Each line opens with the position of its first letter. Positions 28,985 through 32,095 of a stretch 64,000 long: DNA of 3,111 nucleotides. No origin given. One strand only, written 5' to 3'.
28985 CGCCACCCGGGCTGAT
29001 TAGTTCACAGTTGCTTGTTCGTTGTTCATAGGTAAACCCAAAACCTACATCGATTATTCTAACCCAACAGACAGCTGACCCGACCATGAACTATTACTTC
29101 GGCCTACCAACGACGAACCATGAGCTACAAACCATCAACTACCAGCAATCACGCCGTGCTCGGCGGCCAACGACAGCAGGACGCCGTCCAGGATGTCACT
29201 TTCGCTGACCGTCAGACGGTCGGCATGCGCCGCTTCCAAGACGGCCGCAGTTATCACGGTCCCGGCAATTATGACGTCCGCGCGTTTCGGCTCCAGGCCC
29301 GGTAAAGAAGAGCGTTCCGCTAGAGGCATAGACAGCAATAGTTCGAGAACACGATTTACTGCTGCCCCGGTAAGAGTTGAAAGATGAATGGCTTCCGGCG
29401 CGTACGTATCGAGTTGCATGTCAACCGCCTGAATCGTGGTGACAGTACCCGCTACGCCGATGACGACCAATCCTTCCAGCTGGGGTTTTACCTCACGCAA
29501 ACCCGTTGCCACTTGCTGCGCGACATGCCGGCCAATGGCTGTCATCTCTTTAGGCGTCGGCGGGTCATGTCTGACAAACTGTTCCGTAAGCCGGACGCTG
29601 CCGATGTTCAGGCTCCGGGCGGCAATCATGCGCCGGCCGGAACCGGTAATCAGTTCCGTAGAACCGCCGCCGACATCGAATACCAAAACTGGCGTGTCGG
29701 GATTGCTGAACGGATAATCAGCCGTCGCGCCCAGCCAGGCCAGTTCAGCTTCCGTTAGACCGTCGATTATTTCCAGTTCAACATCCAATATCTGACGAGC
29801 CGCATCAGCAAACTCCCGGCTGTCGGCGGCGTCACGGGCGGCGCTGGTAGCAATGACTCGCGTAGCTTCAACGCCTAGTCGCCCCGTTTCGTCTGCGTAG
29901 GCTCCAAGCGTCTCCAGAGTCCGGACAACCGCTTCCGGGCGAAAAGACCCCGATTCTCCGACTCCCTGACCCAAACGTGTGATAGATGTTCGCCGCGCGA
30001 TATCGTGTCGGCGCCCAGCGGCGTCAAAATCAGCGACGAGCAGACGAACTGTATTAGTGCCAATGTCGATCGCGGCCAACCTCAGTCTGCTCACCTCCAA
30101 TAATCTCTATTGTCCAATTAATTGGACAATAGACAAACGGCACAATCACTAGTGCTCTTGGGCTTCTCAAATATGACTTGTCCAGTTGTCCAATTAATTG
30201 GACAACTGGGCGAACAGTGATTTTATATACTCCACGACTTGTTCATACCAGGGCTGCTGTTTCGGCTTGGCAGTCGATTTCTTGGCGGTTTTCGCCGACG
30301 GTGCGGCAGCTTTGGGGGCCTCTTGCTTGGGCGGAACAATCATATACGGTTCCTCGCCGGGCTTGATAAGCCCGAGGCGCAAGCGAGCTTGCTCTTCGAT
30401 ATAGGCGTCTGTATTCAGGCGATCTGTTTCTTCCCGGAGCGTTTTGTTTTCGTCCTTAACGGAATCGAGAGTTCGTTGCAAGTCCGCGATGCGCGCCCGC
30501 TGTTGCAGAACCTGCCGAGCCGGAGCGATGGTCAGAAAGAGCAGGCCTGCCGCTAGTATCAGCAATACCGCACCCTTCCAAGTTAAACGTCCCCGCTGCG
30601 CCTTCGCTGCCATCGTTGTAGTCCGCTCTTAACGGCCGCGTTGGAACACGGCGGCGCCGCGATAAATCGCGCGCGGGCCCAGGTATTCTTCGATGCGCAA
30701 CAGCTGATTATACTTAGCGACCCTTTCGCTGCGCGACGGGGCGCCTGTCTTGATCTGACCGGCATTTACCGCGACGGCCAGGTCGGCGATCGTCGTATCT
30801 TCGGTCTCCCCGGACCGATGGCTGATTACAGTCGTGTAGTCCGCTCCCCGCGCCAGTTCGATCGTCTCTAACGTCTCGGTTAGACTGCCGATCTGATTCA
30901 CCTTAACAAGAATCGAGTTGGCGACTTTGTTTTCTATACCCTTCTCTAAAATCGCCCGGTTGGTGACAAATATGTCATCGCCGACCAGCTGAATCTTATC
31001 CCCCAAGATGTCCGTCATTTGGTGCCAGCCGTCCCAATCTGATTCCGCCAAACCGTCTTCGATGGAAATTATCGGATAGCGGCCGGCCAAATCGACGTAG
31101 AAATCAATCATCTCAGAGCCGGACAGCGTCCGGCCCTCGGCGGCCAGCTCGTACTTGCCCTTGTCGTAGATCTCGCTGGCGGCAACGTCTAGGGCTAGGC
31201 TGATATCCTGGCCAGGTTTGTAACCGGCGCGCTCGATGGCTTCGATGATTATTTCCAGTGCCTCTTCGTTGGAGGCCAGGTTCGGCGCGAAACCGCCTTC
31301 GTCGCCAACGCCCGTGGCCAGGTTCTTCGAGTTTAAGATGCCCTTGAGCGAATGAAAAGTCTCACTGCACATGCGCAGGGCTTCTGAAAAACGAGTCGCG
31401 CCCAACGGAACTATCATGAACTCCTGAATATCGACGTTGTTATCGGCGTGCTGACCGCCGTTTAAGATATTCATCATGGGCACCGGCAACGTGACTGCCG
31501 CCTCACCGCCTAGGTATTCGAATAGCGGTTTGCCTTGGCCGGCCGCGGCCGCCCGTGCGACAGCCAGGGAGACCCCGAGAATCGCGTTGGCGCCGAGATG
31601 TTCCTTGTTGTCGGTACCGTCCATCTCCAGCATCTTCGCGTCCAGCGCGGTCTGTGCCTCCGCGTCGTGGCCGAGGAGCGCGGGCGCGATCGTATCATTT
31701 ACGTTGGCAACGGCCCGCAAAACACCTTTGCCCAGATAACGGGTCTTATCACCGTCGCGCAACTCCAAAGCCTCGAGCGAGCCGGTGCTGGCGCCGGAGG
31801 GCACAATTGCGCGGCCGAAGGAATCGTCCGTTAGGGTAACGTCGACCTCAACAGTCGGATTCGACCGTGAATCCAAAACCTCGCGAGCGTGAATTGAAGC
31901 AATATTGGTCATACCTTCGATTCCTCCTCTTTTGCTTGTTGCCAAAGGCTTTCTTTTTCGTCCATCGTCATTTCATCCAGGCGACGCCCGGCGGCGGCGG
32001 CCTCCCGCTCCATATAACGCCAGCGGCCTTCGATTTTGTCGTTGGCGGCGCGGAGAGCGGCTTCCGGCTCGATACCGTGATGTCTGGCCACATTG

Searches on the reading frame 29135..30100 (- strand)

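Call 70: search_protein_families(library=pfam, proteins=[window:29135-30100:-], max_evalue=0.001)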
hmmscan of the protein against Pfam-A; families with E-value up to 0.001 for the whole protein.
window:29135-30100:- (321 aa): 1 family
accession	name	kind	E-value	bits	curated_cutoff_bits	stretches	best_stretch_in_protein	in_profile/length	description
PF02541.22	Ppx-GppA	-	3.8e-55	187.8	27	1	29-314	8-284/285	Ppx/GppA phosphatase family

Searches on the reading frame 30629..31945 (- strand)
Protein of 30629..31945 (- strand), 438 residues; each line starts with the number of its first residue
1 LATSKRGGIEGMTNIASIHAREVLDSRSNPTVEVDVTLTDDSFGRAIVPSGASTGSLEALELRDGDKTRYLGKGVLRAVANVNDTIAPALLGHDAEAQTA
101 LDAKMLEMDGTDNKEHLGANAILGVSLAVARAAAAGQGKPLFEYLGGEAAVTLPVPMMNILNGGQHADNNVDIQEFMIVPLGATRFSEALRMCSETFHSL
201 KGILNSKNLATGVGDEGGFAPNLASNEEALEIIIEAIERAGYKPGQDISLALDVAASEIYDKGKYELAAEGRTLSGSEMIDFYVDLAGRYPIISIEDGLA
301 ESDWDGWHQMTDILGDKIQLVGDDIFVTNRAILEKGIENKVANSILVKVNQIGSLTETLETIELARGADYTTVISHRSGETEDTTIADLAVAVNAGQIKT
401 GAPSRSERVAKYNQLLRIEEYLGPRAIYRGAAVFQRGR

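Call 70: search_protein_families(library=pfam, proteins=[window:30629-31945:-], max_evalue=0.001)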
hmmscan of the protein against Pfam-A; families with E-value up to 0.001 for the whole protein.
window:30629-31945:- (438 aa): 2 families
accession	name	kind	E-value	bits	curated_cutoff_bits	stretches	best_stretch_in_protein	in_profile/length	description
PF00113.28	Enolase_C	-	1.3e-131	438.7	21.5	1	151-434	2-293/296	Enolase, C-terminal TIM barrel domain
PF03952.21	Enolase_N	-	2.6e-57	193.1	35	1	15-145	1-131/131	Enolase, N-terminal domain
